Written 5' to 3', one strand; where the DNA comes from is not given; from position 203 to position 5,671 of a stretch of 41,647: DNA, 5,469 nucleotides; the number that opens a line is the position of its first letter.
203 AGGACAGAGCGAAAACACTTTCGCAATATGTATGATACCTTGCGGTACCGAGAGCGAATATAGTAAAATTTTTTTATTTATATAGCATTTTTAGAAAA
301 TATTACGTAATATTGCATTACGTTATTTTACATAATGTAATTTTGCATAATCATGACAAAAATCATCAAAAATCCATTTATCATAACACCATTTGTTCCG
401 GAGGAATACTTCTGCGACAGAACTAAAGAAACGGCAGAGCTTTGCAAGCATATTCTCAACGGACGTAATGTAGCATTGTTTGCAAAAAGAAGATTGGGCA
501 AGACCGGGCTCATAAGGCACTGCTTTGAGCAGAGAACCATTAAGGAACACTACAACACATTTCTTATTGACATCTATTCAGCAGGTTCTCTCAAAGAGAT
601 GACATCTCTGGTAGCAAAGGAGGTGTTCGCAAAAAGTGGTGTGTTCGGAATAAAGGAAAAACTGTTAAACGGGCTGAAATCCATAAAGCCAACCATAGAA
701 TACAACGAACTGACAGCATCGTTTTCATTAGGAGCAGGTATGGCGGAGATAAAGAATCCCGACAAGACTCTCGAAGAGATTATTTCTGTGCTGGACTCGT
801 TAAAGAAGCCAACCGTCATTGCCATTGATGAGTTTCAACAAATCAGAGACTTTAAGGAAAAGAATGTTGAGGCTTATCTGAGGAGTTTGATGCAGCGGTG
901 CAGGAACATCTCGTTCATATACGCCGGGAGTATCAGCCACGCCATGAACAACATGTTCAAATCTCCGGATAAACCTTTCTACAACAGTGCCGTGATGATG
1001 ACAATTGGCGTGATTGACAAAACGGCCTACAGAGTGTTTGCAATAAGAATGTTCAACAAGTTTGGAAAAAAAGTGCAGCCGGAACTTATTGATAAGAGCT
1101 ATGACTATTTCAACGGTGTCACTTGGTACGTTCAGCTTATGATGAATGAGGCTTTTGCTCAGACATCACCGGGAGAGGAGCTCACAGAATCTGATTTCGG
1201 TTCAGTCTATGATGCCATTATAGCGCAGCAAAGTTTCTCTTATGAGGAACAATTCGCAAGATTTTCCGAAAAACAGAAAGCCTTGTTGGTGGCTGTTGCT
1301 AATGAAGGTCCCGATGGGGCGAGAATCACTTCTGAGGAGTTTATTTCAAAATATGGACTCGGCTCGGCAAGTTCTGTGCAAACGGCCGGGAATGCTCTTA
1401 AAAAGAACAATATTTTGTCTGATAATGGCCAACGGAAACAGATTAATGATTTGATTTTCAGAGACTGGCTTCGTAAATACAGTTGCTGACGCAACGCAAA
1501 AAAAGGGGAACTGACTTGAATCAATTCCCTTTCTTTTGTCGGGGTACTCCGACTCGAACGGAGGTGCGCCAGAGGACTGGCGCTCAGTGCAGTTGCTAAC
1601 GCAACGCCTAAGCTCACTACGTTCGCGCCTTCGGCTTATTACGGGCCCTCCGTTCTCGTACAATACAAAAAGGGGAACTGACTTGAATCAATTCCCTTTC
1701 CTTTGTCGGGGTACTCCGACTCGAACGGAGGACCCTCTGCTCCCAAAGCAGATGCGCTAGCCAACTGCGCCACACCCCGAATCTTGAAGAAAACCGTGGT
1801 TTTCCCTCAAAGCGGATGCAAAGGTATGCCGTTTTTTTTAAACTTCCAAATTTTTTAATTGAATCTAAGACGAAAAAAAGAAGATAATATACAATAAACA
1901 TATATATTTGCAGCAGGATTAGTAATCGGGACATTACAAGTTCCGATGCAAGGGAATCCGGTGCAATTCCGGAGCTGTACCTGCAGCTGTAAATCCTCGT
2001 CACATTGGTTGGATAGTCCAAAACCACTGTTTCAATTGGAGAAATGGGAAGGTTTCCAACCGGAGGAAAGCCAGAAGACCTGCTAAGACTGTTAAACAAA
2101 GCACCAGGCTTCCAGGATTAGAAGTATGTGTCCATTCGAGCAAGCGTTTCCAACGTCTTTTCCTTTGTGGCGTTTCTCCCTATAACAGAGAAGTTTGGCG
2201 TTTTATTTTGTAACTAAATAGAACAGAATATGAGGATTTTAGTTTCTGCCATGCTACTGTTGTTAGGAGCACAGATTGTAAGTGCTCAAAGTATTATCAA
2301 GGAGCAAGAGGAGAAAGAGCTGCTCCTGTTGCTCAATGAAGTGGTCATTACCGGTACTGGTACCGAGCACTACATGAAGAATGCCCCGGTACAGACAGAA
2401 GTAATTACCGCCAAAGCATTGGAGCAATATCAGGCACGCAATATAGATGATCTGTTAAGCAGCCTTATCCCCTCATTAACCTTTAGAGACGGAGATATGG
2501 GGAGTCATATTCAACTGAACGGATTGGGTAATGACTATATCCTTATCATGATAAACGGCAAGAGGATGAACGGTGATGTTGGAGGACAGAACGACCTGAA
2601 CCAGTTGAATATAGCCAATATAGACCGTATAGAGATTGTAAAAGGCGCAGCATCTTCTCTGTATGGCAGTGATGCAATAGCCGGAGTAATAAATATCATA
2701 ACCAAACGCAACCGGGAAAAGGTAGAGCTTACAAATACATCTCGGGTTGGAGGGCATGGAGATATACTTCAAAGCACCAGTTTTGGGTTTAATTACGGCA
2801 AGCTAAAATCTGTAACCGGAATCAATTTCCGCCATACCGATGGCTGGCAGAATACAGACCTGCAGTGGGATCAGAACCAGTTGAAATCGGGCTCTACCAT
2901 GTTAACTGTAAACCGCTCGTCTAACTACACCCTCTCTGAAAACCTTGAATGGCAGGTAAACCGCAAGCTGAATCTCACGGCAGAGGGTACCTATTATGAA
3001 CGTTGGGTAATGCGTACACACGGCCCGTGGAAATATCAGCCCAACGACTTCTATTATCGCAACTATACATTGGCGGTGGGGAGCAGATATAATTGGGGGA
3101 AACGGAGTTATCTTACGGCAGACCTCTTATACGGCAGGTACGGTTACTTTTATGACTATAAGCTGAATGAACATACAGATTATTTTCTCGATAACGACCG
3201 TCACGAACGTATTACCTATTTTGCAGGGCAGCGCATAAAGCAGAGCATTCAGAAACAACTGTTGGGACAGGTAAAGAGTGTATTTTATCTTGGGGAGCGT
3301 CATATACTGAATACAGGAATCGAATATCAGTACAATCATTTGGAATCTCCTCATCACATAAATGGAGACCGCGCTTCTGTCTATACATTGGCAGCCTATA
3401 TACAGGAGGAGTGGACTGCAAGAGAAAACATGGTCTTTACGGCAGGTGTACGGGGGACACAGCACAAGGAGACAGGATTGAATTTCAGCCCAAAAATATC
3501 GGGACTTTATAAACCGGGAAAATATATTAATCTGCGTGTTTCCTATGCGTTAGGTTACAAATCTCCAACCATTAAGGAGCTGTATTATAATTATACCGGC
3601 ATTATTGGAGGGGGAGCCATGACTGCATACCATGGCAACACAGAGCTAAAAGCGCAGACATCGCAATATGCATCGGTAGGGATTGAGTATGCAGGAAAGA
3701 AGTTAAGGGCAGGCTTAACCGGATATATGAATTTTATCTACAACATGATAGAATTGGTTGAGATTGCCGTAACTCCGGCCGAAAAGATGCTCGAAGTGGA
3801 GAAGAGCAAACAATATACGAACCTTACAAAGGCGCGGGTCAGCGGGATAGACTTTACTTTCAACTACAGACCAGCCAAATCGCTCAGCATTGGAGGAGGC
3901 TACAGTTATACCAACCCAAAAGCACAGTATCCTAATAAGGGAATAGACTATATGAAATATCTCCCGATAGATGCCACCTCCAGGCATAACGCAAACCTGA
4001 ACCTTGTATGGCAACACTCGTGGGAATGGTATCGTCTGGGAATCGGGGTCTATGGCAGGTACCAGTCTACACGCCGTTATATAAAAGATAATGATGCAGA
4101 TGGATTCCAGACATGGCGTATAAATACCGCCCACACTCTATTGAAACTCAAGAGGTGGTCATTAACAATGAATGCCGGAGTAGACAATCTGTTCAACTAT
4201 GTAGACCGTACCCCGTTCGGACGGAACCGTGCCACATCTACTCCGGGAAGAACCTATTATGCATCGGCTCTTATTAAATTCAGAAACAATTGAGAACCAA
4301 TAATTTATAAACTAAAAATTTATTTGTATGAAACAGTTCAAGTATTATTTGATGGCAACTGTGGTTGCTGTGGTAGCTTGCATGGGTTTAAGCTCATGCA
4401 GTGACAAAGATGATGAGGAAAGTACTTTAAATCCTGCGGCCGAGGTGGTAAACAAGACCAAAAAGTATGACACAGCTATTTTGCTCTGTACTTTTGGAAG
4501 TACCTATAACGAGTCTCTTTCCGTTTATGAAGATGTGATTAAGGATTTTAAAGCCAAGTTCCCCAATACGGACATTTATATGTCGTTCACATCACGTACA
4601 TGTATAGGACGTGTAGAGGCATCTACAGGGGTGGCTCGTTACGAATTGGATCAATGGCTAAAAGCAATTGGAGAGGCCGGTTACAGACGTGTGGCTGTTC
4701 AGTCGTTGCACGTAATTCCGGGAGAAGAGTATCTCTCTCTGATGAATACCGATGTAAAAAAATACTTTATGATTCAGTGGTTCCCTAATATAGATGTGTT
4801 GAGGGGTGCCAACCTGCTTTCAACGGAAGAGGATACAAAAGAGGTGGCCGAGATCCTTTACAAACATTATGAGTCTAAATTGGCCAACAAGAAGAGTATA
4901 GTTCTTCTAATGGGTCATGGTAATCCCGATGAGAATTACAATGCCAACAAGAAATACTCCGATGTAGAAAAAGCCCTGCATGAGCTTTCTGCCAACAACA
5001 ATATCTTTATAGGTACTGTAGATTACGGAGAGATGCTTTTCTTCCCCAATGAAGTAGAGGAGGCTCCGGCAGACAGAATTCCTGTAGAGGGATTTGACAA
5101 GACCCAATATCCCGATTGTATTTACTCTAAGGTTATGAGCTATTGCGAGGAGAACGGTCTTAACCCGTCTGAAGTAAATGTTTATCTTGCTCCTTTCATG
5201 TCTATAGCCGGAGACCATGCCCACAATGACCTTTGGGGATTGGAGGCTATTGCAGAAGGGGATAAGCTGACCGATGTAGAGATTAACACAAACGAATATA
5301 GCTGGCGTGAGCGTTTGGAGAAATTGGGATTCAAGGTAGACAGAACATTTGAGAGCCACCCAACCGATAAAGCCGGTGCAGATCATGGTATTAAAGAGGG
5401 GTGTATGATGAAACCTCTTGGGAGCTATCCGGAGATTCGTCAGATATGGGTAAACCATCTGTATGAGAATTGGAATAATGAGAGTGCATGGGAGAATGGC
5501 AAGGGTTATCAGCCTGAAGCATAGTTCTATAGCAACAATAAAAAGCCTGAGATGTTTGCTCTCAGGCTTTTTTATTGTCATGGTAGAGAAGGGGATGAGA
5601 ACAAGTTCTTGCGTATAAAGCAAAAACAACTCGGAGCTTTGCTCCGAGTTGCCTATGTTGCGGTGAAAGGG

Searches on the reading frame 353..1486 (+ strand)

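Call 42: search_protein_families(library=pfam, proteins=[window:353-1486:+], max_evalue=0.00001)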
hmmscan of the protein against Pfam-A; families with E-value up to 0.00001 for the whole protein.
window:353-1486:+ (378 aa): 2 families
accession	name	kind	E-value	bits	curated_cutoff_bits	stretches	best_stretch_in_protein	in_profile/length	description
PF01637.24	ATPase_2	-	7e-08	33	33.2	1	20-193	1-156/225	ATPase domain predominantly from Archaea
PF13173.12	AAA_14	-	8.3e-06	26.3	27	0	136-199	48-104/129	AAA domain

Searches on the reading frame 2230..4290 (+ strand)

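Call 42: search_protein_families(library=pfam, proteins=[window:2230-4290:+], max_evalue=0.00001)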
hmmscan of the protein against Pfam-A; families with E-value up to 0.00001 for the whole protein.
window:2230-4290:+ (687 aa): 2 families
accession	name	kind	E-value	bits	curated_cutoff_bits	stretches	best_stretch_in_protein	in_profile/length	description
PF00593.30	TonB_dep_Rec_b-barrel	-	1.3e-38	134.5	27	1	232-654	15-436/436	TonB dependent receptor-like, beta-barrel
PF07715.20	Plug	-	8.9e-26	90.9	23.9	1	50-153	3-107/107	TonB-dependent Receptor Plug Domain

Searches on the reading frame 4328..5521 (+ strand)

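Call 42: search_protein_families(library=pfam, proteins=[window:4328-5521:+], max_evalue=0.00001)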
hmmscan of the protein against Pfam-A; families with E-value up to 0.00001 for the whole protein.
window:4328-5521:+ (398 aa): 1 family
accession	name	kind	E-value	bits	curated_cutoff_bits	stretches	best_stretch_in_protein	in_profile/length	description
PF06180.16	CbiK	-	5.7e-40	137.7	26.2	2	50-232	2-180/262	Cobalt chelatase (CbiK)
